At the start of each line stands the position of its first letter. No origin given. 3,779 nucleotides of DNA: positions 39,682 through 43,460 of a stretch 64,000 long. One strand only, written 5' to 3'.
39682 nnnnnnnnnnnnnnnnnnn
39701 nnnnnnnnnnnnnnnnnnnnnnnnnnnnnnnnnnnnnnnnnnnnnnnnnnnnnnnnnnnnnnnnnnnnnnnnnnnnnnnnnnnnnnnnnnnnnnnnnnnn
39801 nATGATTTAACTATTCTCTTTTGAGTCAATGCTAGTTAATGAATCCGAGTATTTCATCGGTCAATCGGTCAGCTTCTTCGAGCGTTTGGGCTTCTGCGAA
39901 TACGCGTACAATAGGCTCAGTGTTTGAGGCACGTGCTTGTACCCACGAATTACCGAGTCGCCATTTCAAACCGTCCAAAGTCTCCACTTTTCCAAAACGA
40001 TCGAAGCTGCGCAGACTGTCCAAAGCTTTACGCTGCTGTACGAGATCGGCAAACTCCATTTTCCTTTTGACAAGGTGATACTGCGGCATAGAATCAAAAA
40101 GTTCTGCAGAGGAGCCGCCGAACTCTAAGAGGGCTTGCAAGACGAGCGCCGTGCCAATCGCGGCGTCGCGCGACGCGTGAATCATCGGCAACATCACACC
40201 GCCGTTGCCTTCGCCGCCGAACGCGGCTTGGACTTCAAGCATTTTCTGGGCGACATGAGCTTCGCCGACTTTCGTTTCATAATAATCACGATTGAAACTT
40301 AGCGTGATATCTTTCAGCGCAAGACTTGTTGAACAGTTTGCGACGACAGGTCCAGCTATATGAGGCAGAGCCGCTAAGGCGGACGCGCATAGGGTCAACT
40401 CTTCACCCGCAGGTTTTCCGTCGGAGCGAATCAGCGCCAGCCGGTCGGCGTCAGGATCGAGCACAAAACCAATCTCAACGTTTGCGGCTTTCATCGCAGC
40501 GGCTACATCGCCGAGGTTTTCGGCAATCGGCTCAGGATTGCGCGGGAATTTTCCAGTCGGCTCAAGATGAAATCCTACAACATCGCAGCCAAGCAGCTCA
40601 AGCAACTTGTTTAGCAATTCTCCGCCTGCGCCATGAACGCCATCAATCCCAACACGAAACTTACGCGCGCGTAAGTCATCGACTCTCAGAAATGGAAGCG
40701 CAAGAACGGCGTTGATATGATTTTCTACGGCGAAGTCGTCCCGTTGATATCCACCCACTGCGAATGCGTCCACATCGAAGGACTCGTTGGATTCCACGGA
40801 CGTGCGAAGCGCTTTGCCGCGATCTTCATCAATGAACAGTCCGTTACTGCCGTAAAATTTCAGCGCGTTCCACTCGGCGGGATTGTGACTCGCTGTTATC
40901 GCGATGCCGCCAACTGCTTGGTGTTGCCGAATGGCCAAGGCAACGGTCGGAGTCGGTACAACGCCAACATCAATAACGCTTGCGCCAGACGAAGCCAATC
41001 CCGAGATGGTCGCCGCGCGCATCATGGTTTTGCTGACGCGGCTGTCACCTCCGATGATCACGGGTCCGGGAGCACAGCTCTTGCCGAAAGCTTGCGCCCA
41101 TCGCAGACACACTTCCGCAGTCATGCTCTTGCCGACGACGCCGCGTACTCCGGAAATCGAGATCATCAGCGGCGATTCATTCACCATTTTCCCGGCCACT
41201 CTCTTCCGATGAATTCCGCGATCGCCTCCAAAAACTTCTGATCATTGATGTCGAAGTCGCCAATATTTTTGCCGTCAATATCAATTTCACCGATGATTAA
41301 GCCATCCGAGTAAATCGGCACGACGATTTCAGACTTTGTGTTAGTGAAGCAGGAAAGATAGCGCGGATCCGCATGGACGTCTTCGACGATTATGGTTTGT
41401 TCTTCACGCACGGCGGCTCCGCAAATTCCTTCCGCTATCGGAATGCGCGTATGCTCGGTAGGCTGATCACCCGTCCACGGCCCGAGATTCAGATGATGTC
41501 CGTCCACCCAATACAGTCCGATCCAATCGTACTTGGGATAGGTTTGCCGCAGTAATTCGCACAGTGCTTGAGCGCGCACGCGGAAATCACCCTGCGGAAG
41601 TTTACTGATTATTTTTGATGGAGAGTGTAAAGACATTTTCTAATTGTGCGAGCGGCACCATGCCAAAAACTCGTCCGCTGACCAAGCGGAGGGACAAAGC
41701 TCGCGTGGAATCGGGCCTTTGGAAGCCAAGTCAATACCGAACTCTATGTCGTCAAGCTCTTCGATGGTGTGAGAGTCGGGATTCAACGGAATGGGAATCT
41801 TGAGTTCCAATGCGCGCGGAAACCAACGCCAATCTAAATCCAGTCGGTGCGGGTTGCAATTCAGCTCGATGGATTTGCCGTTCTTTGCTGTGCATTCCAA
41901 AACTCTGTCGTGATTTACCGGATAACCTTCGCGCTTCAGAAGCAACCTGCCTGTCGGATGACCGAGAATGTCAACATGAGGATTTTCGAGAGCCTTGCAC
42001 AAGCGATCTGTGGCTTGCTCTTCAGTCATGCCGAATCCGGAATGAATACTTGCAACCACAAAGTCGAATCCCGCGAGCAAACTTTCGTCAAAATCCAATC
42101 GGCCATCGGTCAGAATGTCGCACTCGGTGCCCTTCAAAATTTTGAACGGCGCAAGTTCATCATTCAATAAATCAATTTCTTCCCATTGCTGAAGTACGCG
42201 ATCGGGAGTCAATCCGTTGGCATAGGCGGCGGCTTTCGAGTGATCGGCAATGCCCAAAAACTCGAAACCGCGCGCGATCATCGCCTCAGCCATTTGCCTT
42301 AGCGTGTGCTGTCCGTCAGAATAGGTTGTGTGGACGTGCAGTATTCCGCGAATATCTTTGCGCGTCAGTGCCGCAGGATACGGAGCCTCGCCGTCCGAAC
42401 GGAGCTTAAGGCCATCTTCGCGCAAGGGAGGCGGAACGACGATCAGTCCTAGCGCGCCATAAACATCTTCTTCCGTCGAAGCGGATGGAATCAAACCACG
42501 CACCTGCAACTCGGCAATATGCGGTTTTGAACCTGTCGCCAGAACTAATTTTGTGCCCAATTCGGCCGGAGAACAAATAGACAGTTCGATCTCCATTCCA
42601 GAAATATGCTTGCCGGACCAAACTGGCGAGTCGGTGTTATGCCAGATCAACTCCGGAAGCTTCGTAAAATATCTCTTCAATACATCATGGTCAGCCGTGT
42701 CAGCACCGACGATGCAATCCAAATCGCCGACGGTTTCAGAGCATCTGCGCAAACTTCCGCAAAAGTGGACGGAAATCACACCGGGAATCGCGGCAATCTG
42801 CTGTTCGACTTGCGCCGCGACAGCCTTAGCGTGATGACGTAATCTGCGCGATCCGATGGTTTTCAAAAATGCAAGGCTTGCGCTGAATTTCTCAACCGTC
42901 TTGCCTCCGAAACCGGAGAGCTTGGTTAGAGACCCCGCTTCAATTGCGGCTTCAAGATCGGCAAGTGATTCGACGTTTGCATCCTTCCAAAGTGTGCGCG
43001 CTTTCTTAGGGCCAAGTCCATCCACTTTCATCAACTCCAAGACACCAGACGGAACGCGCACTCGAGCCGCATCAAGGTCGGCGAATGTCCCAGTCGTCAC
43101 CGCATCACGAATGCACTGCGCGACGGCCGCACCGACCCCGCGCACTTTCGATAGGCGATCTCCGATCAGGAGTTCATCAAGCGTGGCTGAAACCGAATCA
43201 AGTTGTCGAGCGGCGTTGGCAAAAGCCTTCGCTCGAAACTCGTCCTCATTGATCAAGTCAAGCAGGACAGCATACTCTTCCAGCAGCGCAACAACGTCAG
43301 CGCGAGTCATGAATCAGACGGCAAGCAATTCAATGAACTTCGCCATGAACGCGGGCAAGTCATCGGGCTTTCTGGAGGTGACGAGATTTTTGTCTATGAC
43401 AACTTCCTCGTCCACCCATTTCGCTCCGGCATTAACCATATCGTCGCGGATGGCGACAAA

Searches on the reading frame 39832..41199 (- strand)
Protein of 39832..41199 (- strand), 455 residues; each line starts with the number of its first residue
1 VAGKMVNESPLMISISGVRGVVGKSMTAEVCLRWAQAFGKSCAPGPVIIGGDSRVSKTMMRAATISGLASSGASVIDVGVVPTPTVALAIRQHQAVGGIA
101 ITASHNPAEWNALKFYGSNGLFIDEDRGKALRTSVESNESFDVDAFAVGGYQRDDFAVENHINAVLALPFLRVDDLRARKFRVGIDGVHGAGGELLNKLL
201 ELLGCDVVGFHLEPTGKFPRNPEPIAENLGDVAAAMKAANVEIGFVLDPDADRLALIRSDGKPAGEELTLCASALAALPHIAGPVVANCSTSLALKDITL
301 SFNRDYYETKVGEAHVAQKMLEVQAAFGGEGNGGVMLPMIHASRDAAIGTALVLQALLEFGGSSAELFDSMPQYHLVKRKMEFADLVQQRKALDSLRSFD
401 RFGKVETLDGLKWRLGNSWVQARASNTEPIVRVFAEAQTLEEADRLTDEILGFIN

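Call 47: search_protein_families(library=pfam, proteins=[window:39832-41199:-])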
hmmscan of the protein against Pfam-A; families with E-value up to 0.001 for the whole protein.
window:39832-41199:- (455 aa): 4 families
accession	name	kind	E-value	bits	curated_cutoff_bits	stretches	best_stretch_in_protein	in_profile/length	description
PF02878.22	PGM_PMM_I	-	1.2e-34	119.4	22.5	1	16-139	7-135/138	Phosphoglucomutase/phosphomannomutase, alpha/beta/alpha domain I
PF02879.22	PGM_PMM_II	-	4.5e-22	79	29.3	1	173-261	13-103/103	Phosphoglucomutase/phosphomannomutase, alpha/beta/alpha domain II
PF02880.22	PGM_PMM_III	-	1.6e-16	60.9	20.7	1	268-374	6-115/115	Phosphoglucomutase/phosphomannomutase, alpha/beta/alpha domain III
PF00408.26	PGM_PMM_IV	-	3.2e-08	34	23.1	1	396-450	21-65/68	Phosphoglucomutase/phosphomannomutase, C-terminal domain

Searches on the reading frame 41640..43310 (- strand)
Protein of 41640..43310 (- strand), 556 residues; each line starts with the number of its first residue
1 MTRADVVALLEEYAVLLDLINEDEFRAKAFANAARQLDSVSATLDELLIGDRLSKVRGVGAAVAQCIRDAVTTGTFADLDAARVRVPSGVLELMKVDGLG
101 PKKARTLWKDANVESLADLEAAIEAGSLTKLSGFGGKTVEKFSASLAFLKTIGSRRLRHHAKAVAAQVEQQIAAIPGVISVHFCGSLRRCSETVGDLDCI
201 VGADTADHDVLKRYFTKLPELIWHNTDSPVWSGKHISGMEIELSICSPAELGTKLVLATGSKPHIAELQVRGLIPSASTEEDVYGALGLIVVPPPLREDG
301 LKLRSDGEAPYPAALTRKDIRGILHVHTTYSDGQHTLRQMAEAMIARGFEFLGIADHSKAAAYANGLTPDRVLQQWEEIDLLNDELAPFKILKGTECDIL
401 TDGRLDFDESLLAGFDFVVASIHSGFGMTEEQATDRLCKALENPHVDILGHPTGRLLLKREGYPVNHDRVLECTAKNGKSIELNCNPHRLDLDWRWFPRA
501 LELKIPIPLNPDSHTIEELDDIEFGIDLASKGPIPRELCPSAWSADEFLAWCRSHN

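Call 47: search_protein_families(library=pfam, proteins=[window:41640-43310:-])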
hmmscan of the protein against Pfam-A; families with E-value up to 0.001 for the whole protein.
window:41640-43310:- (556 aa): 4 families
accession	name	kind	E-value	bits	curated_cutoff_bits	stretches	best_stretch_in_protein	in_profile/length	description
PF14716.13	HHH_8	-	9.4e-14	52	30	1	1-75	1-72/73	Helix-hairpin-helix domain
PF14520.12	HHH_5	-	8.4e-11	42.6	27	1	91-141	2-50/57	Helix-hairpin-helix domain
PF02811.25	PHP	-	1.1e-10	42.5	26.4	1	324-484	2-162/164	PHP domain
PF14792.12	DNA_pol_B_palm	-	1.4e-05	25.8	25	1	158-208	4-54/113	DNA polymerase beta palm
